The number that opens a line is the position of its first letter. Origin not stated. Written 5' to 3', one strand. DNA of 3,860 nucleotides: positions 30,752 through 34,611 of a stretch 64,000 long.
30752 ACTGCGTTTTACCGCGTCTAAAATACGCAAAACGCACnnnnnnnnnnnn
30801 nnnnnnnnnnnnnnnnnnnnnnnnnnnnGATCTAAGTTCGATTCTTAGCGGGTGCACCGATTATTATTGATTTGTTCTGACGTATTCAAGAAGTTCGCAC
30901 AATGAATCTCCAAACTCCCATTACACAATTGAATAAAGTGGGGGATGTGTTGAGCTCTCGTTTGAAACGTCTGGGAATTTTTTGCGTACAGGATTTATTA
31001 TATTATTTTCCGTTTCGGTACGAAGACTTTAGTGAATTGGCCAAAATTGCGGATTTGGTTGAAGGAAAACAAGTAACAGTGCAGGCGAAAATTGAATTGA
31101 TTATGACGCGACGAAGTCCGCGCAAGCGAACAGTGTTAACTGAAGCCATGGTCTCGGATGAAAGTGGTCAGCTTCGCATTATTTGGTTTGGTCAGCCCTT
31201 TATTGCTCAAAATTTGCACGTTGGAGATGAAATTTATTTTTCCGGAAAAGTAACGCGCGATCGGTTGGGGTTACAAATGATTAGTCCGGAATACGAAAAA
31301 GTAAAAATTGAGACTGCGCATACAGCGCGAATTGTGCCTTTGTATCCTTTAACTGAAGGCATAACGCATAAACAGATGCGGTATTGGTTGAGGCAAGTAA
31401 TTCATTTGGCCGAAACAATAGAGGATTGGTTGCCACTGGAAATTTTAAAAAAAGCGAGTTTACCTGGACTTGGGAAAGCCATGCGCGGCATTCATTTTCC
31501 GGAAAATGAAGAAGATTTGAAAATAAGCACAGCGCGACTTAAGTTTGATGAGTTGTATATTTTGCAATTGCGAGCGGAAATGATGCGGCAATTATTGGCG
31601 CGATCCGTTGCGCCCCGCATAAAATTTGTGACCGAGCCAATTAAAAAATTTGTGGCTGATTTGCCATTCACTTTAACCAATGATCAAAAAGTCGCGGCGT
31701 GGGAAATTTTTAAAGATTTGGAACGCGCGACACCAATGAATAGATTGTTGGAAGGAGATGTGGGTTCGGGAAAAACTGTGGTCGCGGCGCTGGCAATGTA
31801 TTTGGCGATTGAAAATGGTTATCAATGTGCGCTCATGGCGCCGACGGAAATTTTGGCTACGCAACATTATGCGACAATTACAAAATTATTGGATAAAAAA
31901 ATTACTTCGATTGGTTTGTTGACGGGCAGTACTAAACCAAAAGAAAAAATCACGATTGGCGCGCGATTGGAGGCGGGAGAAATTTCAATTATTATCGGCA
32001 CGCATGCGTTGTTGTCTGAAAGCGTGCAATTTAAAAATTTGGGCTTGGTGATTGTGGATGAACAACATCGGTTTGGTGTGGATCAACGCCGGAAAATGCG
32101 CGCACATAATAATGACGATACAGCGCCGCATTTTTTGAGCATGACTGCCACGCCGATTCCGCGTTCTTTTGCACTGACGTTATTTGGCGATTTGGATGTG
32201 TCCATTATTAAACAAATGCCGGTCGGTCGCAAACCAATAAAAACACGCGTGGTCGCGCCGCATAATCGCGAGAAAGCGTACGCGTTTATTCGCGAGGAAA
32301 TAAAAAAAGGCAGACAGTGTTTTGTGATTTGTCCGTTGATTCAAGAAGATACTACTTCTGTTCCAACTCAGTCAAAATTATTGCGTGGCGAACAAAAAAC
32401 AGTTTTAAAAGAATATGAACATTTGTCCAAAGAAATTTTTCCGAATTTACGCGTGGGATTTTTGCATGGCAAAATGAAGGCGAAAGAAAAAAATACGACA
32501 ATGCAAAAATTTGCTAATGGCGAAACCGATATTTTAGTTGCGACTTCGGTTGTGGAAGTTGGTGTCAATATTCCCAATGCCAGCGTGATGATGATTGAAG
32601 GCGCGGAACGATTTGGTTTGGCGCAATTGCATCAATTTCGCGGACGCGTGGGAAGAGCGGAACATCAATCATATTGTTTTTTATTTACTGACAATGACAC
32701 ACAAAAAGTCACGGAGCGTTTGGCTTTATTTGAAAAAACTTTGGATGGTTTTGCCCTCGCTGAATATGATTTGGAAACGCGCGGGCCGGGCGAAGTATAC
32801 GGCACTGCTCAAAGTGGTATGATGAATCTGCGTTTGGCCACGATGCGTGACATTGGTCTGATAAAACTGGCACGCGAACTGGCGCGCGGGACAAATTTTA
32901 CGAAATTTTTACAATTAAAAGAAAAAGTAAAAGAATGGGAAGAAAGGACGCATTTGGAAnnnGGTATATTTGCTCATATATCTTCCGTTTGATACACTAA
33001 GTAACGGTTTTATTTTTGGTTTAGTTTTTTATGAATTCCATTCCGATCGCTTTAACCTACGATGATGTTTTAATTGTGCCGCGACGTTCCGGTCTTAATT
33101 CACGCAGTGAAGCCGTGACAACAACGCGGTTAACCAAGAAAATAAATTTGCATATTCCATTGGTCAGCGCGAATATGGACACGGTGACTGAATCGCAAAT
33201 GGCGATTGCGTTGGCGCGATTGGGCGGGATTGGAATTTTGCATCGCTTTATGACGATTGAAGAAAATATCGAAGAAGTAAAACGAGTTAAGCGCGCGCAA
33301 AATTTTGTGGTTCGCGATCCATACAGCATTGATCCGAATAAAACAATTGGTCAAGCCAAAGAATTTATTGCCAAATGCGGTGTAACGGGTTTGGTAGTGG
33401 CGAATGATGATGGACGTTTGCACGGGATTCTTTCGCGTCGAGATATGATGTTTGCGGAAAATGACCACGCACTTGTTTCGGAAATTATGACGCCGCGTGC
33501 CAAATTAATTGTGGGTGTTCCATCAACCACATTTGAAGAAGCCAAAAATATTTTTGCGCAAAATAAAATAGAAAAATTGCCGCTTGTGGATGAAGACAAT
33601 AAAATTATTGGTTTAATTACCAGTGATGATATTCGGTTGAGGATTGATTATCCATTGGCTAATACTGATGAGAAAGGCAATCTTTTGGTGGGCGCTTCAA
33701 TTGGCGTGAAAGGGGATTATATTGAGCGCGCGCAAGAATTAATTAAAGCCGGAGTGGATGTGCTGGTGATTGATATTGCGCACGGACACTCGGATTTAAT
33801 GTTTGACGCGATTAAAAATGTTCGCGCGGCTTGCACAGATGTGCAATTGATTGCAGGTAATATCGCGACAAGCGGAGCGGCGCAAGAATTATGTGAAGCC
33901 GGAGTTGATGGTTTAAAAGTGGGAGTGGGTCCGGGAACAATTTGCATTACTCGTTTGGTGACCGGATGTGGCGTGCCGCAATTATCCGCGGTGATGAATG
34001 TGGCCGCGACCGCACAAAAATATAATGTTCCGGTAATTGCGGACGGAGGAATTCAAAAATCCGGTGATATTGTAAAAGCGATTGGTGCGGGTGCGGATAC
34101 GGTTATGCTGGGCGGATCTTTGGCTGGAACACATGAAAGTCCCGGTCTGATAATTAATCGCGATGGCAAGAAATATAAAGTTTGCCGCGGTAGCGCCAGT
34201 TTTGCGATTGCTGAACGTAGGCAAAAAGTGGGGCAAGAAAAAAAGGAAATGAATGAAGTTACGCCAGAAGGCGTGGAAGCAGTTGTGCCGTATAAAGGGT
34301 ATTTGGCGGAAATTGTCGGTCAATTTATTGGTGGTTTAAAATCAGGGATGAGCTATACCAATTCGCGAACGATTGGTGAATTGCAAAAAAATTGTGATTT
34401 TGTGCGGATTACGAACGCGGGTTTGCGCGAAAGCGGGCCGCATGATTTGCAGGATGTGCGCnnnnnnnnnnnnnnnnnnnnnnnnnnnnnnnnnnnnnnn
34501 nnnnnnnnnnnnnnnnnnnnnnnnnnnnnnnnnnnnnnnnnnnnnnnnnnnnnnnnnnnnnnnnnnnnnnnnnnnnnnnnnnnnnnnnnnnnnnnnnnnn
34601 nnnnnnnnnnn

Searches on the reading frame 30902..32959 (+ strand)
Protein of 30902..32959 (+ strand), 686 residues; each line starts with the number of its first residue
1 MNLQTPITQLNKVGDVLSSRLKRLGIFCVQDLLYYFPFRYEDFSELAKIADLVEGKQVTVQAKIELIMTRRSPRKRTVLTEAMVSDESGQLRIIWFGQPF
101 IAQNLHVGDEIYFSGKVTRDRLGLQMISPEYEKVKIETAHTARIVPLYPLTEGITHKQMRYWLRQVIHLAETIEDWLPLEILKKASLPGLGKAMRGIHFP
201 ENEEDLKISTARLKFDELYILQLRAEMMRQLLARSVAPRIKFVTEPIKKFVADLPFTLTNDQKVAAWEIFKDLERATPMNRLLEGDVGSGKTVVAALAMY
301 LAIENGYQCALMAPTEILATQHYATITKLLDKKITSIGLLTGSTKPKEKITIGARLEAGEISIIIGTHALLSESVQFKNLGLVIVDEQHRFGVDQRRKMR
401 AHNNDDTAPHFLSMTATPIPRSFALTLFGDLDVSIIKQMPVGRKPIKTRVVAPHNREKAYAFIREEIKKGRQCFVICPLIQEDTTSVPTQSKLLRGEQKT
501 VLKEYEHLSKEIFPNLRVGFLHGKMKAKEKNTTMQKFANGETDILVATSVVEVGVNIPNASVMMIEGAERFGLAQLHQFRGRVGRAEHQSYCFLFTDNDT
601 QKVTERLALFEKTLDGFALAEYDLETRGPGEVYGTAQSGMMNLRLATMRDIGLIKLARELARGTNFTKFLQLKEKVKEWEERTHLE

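Call 35: search_protein_families(library=pfam, proteins=[window:30902-32959:+], max_evalue=0.001)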
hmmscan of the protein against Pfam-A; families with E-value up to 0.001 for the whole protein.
window:30902-32959:+ (686 aa): 7 families
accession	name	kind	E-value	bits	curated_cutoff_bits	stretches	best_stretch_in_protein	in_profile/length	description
PF17191.10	RecG_wedge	-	2e-29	102.7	23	1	7-167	2-159/162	RecG wedge domain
PF00271.37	Helicase_C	-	2.6e-24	86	23.5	1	502-586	28-109/110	Helicase conserved C-terminal domain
PF00270.35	DEAD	-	3e-23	82.8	26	1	279-419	15-161/167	DEAD/DEAH box helicase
PF04851.21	ResIII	-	1.3e-13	51.6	22.5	1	258-418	4-162/164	Type III restriction enzyme, res subunit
PF19833.4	RecG_dom3_C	-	3.4e-08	33.9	26.8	1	613-662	1-52/87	ATP-dependent DNA helicase RecG, domain 3, C-terminal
PF01336.31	tRNA_anti-codon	-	1.6e-06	28.4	27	1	68-133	8-74/75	OB-fold nucleic acid binding domain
PF22590.2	Cas3-like_C_2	-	0.00018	22.2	27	1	504-587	18-105/106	CRISPR-associated nuclease/helicase Cas3, C-terminal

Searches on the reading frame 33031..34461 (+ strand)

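Call 35: search_protein_families(library=pfam, proteins=[window:33031-34461:+], max_evalue=0.001)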
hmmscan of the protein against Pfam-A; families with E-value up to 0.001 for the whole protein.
window:33031-34461:+ (477 aa): 7 families
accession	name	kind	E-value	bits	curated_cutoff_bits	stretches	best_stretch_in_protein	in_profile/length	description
PF00478.31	IMPDH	-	4.9e-138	460.3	25.6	1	7-471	1-345/345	IMP dehydrogenase / GMP reductase domain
PF00571.33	CBS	-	5.5e-20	71.9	24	2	149-204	1-54/57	CBS domain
PF03060.21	NMO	-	2e-08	34.5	28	1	274-371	139-232/331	Nitronate monooxygenase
PF01070.24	FMN_dh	-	5e-08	32.8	24.9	1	254-363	203-304/350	FMN-dependent dehydrogenase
PF00977.27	His_biosynth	-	3e-06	27.3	23.6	0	323-362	64-103/228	Histidine biosynthesis protein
PF05690.20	ThiG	-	1.4e-05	25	23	0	319-369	162-212/247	Thiazole biosynthesis protein ThiG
PF00224.27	PK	-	0.0007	19.2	30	0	222-272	8-58/328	Pyruvate kinase, barrel domain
